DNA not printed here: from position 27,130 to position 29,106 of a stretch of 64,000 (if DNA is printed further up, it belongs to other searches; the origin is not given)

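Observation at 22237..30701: Five tightly packed paralogous ~560-aa polytopic membrane proteins next to a DPA-type pathway: candidate arabinofuranosyltransferase array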

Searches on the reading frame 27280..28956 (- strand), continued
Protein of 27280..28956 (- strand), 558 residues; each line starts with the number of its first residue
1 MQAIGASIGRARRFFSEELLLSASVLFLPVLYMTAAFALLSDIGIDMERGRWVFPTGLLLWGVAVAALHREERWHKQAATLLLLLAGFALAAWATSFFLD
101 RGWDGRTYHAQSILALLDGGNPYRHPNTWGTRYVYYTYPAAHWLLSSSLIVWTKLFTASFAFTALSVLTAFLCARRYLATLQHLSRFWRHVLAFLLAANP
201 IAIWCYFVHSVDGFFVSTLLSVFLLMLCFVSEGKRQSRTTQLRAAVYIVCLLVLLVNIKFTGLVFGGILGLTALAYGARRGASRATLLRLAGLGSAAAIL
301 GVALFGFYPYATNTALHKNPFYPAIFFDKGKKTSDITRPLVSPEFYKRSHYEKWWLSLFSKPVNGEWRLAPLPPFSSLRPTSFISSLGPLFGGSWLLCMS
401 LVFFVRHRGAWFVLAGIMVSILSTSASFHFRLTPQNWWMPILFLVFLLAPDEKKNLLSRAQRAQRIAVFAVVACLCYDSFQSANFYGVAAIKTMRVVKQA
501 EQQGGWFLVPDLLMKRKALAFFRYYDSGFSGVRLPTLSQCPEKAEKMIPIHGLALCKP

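Call 34: find_encoding_contigs(protein=P0064, flank=10000, max_places=3)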
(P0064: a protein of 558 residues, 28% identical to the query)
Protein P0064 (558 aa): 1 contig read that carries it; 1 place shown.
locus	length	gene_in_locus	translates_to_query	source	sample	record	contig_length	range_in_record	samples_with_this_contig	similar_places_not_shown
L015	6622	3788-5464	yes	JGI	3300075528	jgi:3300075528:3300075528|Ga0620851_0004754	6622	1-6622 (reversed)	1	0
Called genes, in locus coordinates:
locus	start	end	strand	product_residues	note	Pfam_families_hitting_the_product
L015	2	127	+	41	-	?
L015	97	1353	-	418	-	PF18854:baeRF_family10, PF18844:baeRF_family2 (weak)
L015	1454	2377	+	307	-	PF14907:NTP_transf_5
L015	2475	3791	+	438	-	PF03446:NAD_binding_2 (faint), PF03721:UDPG_MGDP_dh_N, PF00984:UDPG_MGDP_dh, PF03720:UDPG_MGDP_dh_C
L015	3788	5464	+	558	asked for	-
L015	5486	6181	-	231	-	PF13489:Methyltransf_23, PF05175:MTS, PF06080:DUF938 (weak), PF02353:CMAS (weak), PF13649:Methyltransf_25, PF13847:Methyltransf_31, PF08241:Methyltransf_11, PF08242:Methyltransf_12, +1 more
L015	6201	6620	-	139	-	?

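Call 39: find_homologous_proteins(query=A3, max_evalue=1e-10)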
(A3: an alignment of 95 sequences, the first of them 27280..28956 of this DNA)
Query A3 (95 sequences) (558 aa, profile of the alignment): 67 proteins with E <= 1e-10 among 8000 candidates.
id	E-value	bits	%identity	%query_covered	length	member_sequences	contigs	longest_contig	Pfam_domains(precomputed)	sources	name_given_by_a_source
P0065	1.1e-142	495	24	76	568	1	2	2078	-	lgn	-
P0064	1.9e-138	481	28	65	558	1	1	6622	-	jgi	jgi:hypothetical protein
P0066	7.2e-132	459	31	54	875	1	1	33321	PF12710.14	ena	-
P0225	1.8e-120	421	24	66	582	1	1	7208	-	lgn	-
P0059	3.4e-120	420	39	98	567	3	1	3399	-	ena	-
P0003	2.9e-118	414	67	98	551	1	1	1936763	PF09913.16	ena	-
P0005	3.3e-118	414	64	100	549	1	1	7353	PF09913.16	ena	-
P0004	3.5e-118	414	66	99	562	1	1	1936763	-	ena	-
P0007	8.0e-118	413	66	98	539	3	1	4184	PF09913.16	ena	-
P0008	1.3e-117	412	65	97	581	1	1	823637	-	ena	-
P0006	2.6e-117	411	66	99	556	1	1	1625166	-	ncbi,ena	-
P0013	4.4e-117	410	62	100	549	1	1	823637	-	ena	-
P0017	3.9e-116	407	63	98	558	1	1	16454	-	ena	-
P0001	6.8e-116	406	100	100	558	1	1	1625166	-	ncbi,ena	-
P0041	1.3e-115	405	55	97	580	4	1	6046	-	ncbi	-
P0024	1.6e-115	405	60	99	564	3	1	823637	PF09913.16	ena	-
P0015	5.0e-115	403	65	98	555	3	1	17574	PF09913.16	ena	-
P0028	1.4e-111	392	61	98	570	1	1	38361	PF09913.16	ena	-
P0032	9.0e-110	386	62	94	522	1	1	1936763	PF09913.16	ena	-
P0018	3.2e-107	378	63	99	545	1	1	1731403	PF09913.16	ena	-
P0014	3.9e-107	377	64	98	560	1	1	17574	PF09913.16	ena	-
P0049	4.4e-107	377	46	99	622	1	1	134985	-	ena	-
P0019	1.4e-106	375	62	98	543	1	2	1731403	PF09913.16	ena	-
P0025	3.4e-106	374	62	98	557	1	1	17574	PF09913.16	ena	-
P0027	8.8e-105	370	61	96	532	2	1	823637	PF09913.16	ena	-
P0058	3.0e-82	295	68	58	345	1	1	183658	PF09913.16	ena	-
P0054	8.8e-76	274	63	71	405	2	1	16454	PF09913.16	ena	-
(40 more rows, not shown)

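Call 51: fold_search(model_id=the predicted structure, library=pdb)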
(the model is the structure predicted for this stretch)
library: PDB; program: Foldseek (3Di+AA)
matches with E <= 10: 356; with E <= 0.001: 1
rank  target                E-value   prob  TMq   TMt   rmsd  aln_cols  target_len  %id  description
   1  5f15                  3.6e-04  1.00  0.38  0.39  14.2       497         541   16  Crystal Structure of ArnT from Cupriavidus metallidurans bound to Undecaprenyl phosphate (released 2016-02-17)
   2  9i5k_A                1.7e-03  1.00  0.41  0.45  10.1       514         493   10  Structure of the Chaetomium thermophilum Pmt4 homodimer (C2 symmetry) (released 2025-12-24)
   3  6p25_B                2.2e-03  1.00  0.28  0.23   7.3       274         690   13  Structure of S. cerevisiae protein O-mannosyltransferase Pmt1-Pmt2 complex bound to the sugar donor and a peptide acce (released 2019-07-10)
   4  9dlh                  3.1e-03  1.00  0.39  0.37  10.0       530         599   14  donor substrate analog-bound AftB (released 2025-06-25)
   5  6w98_A                3.9e-03  1.00  0.37  0.18   8.8       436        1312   13  Single-Particle Cryo-EM Structure of Arabinofuranosyltransferase AftD from Mycobacteria (released 2020-05-13)
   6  9s6r_A                5.7e-03  1.00  0.36  0.48  10.5       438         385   15  Ternary cryo-EM structure of yeast ALG3 with Dol25-PP-GlcNAc2Man5, Dol25-P-Man, and Fab (released 2026-03-18)
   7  6s7o_A                6.2e-03  1.00  0.39  0.34  13.7       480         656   13  Cryo-EM structure of human oligosaccharyltransferase complex OST-A (released 2019-12-18)
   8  6wby                  1.6e-02  1.00  0.37  0.19   8.1       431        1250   12  Single-Particle Cryo-EM Structure of Arabinofuranosyltransferase AftD from Mycobacteria, Mutant R1389S Class 2 (released 2020-05-13)
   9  7oci_F                2.1e-02  1.00  0.40  0.36  12.3       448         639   13  Cryo-EM structure of yeast Ost6p containing oligosaccharyltransferase complex (released 2022-02-16)
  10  6wbx                  3.4e-02  0.99  0.32  0.17  11.6       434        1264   13  Single-Particle Cryo-EM Structure of Arabinofuranosyltransferase AftD from Mycobacteria, Mutant R1389S Class 1 (released 2020-05-13)
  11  5ogl_A                4.5e-02  0.89  0.32  0.27  11.5       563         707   12  Structure of bacterial oligosaccharyltransferase PglB in complex with an acceptor peptide and an lipid-linked oligosac (released 2017-10-25)
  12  8b6l_I                4.5e-02  0.44  0.21  0.18  18.0       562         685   12  Subtomogram average of the human Sec61-TRAP-OSTA-translocon (released 2022-12-07)
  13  8agb_A                5.1e-02  0.99  0.36  0.32  13.4       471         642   12  Structure of yeast oligosaccharylransferase complex with lipid-linked oligosaccharide bound (released 2022-12-07)
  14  9i5l_A                8.9e-02  1.00  0.29  0.24   5.8       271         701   11  Structure of the Chaetomium thermophilum Pmt4 homodimer (C1 symmetry) (released 2025-12-24)
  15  7zli_A                8.9e-02  0.87  0.33  0.29  12.0       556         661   11  Cryo-EM structure of C-mannosyltransferase CeDPY19, in complex with Dol25-P-Man and bound to CMT2-Fab and anti-Fab nan (released 2023-01-11)
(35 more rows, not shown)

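Call 55: search_dna_similar(query=P0078, collection=plasmids, mode=protein, max_evalue=0.00001, max_rows=20)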
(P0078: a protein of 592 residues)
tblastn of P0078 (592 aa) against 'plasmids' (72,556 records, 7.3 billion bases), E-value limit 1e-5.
No match.

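Call 56: search_dna_similar(query=window:27280-28956:-, collection=plasmids, mode=protein, max_evalue=0.001, max_rows=20)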
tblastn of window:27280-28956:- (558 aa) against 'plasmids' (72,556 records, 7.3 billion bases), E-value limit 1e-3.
No match.

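Call 57: find_encoding_contigs(protein=P0225, flank=10000, max_places=3)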
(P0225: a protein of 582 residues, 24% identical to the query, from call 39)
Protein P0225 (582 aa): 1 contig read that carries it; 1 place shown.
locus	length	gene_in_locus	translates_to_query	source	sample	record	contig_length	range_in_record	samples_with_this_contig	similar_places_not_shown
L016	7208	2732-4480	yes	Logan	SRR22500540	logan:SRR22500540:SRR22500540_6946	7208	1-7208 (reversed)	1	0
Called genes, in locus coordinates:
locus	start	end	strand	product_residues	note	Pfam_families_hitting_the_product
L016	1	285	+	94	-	?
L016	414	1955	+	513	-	PF00578:AhpC-TSA, PF08534:Redoxin, PF13905:Thioredoxin_8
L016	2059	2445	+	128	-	PF11412:DsbD_N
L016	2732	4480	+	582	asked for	-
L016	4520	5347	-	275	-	PF03372:Exo_endo_phos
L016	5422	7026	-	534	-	PF14322:SusD-like_3, PF12771:SusD-like_2 (faint), PF07980:SusD_RagB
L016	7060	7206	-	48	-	?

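Call 58: find_encoding_contigs(protein=P0069, flank=10000, max_places=3)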
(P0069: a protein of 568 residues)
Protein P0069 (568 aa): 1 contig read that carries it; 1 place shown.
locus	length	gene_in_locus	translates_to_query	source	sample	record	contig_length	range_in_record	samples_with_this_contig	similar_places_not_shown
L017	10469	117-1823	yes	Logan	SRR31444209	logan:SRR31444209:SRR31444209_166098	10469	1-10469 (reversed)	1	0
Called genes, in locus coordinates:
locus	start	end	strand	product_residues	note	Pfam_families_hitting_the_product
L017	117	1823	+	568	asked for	-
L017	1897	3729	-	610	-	PF03629:SASA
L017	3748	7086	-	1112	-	PF17128:DUF5107, PF00515:TPR_1 (faint), PF07719:TPR_2 (faint), PF13181:TPR_8 (faint), PF13424:TPR_12 (weak), PF13428:TPR_14 (faint), PF13431:TPR_17 (faint), PF13432:TPR_16 (faint), +2 more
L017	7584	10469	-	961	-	?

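Call 59: find_encoding_contigs(protein=P0078, flank=10000, max_places=2)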
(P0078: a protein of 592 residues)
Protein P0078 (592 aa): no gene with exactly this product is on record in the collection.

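Call 60: find_encoding_contigs(protein=P0090, flank=10000, max_places=2)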
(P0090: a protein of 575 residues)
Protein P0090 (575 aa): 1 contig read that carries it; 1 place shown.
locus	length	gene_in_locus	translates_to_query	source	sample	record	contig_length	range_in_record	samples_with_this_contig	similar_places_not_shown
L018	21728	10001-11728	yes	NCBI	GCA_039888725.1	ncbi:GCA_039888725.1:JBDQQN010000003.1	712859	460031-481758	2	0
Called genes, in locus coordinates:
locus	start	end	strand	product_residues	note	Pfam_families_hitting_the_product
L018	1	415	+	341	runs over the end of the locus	PF08240:ADH_N, PF16912:Glu_dehyd_C, PF00107:ADH_zinc_N (weak)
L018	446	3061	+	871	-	PF00535:Glycos_transf_2, PF10111:Glyco_tranf_2_2, PF13641:Glyco_tranf_2_3 (weak), PF04464:Glyphos_transf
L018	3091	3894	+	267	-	PF01061:ABC2_membrane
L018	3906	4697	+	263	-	PF00005:ABC_tran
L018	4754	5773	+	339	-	PF00535:Glycos_transf_2, PF10111:Glyco_tranf_2_2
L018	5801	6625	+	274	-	PF04991:LicD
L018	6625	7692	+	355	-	PF13439:Glyco_transf_4, PF00534:Glycos_transf_1, PF13692:Glyco_trans_1_4, PF20706:GT4-conflict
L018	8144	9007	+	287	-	PF01040:UbiA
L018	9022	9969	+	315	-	PF12710:HAD, PF04138:GtrA_DPMS_TM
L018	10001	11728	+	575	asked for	-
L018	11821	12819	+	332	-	PF01073:3Beta_HSD, PF01370:Epimerase, PF02719:Polysacc_synt_2, PF04321:RmlD_sub_bind, PF07993:NAD_binding_4, PF13460:NAD_binding_10 (weak), PF16363:GDP_Man_Dehyd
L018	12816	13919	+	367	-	PF13477:Glyco_trans_4_2, PF13439:Glyco_transf_4, PF13579:Glyco_trans_4_4 (weak), PF00534:Glycos_transf_1, PF13692:Glyco_trans_1_4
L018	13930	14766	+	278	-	PF01073:3Beta_HSD, PF01370:Epimerase, PF04321:RmlD_sub_bind, PF16363:GDP_Man_Dehyd, PF13460:NAD_binding_10 (weak), PF07993:NAD_binding_4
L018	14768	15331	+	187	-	PF02397:Bac_transf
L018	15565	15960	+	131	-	-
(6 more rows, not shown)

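Call 61: list_cluster_members(proteins=[P0082, P0087, P0093, P0098, P0101, P0110, P0132, P0153, P0174, P0204])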
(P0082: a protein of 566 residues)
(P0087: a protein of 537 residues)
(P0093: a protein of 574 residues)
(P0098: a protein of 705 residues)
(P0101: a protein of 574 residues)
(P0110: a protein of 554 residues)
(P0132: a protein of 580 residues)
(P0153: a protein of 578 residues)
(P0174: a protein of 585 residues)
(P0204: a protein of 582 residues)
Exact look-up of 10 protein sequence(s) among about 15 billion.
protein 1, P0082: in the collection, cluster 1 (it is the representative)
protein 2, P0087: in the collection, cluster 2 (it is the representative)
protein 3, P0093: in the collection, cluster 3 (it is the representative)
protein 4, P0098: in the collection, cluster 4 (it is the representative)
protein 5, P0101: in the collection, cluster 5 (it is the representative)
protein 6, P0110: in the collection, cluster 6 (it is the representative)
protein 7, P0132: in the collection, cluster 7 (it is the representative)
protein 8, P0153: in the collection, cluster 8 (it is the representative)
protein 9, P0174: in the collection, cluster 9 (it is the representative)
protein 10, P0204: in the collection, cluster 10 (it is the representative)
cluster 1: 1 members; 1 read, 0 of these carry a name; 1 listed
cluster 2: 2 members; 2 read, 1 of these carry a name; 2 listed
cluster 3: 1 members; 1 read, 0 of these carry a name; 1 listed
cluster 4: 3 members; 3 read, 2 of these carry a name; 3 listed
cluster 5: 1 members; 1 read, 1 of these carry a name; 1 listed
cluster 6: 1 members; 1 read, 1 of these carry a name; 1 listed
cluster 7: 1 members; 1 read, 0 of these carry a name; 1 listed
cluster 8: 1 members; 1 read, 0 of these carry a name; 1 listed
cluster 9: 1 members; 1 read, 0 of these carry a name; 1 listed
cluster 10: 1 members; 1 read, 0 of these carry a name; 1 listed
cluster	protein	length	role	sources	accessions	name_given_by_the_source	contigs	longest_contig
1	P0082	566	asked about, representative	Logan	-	-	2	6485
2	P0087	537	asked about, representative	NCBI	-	-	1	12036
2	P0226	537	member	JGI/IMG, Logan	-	hypothetical protein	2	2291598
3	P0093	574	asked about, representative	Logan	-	-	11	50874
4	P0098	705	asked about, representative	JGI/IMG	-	hypothetical protein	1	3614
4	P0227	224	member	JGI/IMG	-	hypothetical protein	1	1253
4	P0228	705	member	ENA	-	-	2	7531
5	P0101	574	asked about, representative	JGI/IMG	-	hypothetical protein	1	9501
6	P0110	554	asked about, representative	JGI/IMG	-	hypothetical protein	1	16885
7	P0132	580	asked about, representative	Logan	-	-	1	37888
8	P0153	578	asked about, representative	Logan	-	-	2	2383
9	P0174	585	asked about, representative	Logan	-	-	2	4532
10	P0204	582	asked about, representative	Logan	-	-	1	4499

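Call 62: find_encoding_contigs(protein=P0093, flank=8000, max_places=2)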
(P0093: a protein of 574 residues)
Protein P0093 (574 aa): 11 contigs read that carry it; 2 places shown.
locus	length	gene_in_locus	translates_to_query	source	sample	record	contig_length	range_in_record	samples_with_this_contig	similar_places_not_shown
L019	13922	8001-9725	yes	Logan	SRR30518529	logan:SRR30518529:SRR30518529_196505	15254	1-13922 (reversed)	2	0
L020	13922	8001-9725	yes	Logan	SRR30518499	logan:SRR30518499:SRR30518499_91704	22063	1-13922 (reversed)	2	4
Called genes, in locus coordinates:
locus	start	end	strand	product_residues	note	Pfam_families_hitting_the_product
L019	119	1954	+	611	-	PF13230:GATase_4 (weak), PF13522:GATase_6, PF13537:GATase_7, PF01380:SIS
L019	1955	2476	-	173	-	PF01050:MannoseP_isomer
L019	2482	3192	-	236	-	PF01263:Aldose_epim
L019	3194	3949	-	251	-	PF08282:Hydrolase_3, PF03332:PMM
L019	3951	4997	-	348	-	PF00483:NTP_transferase, PF12804:NTP_transf_3, PF22640:ManC_GMP_beta-helix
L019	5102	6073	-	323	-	PF13793:Pribosyltran_N, PF00156:Pribosyltran, PF14572:Pribosyl_synth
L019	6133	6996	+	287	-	PF01040:UbiA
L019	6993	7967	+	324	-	PF12710:HAD, PF04138:GtrA_DPMS_TM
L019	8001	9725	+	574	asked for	-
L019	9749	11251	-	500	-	-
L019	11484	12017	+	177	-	-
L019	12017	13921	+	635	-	?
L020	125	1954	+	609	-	PF13230:GATase_4 (weak), PF13522:GATase_6, PF13537:GATase_7, PF01380:SIS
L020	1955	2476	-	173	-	PF01050:MannoseP_isomer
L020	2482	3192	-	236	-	PF01263:Aldose_epim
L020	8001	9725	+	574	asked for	-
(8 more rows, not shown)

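Call 63: find_encoding_contigs(protein=P0132, flank=8000, max_places=2)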
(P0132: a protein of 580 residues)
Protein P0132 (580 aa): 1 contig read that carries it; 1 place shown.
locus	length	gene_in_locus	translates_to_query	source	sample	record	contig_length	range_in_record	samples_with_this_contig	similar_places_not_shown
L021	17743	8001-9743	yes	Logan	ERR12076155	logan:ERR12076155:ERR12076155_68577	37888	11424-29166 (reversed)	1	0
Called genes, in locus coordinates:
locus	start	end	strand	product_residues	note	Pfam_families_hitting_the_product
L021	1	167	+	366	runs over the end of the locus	PF13439:Glyco_transf_4, PF13579:Glyco_trans_4_4, PF00534:Glycos_transf_1, PF13692:Glyco_trans_1_4, PF13524:Glyco_trans_1_2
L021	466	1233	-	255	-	PF00515:TPR_1 (faint)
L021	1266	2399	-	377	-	PF13439:Glyco_transf_4, PF13579:Glyco_trans_4_4, PF20706:GT4-conflict (weak), PF00534:Glycos_transf_1, PF13692:Glyco_trans_1_4, PF13524:Glyco_trans_1_2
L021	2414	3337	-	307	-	PF00535:Glycos_transf_2, PF10111:Glyco_tranf_2_2, PF13641:Glyco_tranf_2_3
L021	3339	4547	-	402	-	-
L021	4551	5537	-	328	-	PF13469:Sulfotransfer_3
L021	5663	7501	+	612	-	PF13522:GATase_6 (weak), PF13537:GATase_7, PF00733:Asn_synthase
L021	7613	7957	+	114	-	-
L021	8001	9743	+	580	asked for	-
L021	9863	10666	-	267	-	-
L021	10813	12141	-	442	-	PF19358:DUF5935, PF04932:Wzy_C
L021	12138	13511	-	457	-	PF00501:AMP-binding, PF27533:CapK_C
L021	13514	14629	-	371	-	PF13439:Glyco_transf_4 (weak), PF00534:Glycos_transf_1, PF13692:Glyco_trans_1_4, PF13524:Glyco_trans_1_2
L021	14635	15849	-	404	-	PF13439:Glyco_transf_4, PF13579:Glyco_trans_4_4, PF00534:Glycos_transf_1, PF13692:Glyco_trans_1_4, PF13524:Glyco_trans_1_2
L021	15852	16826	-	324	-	PF01757:Acyl_transf_3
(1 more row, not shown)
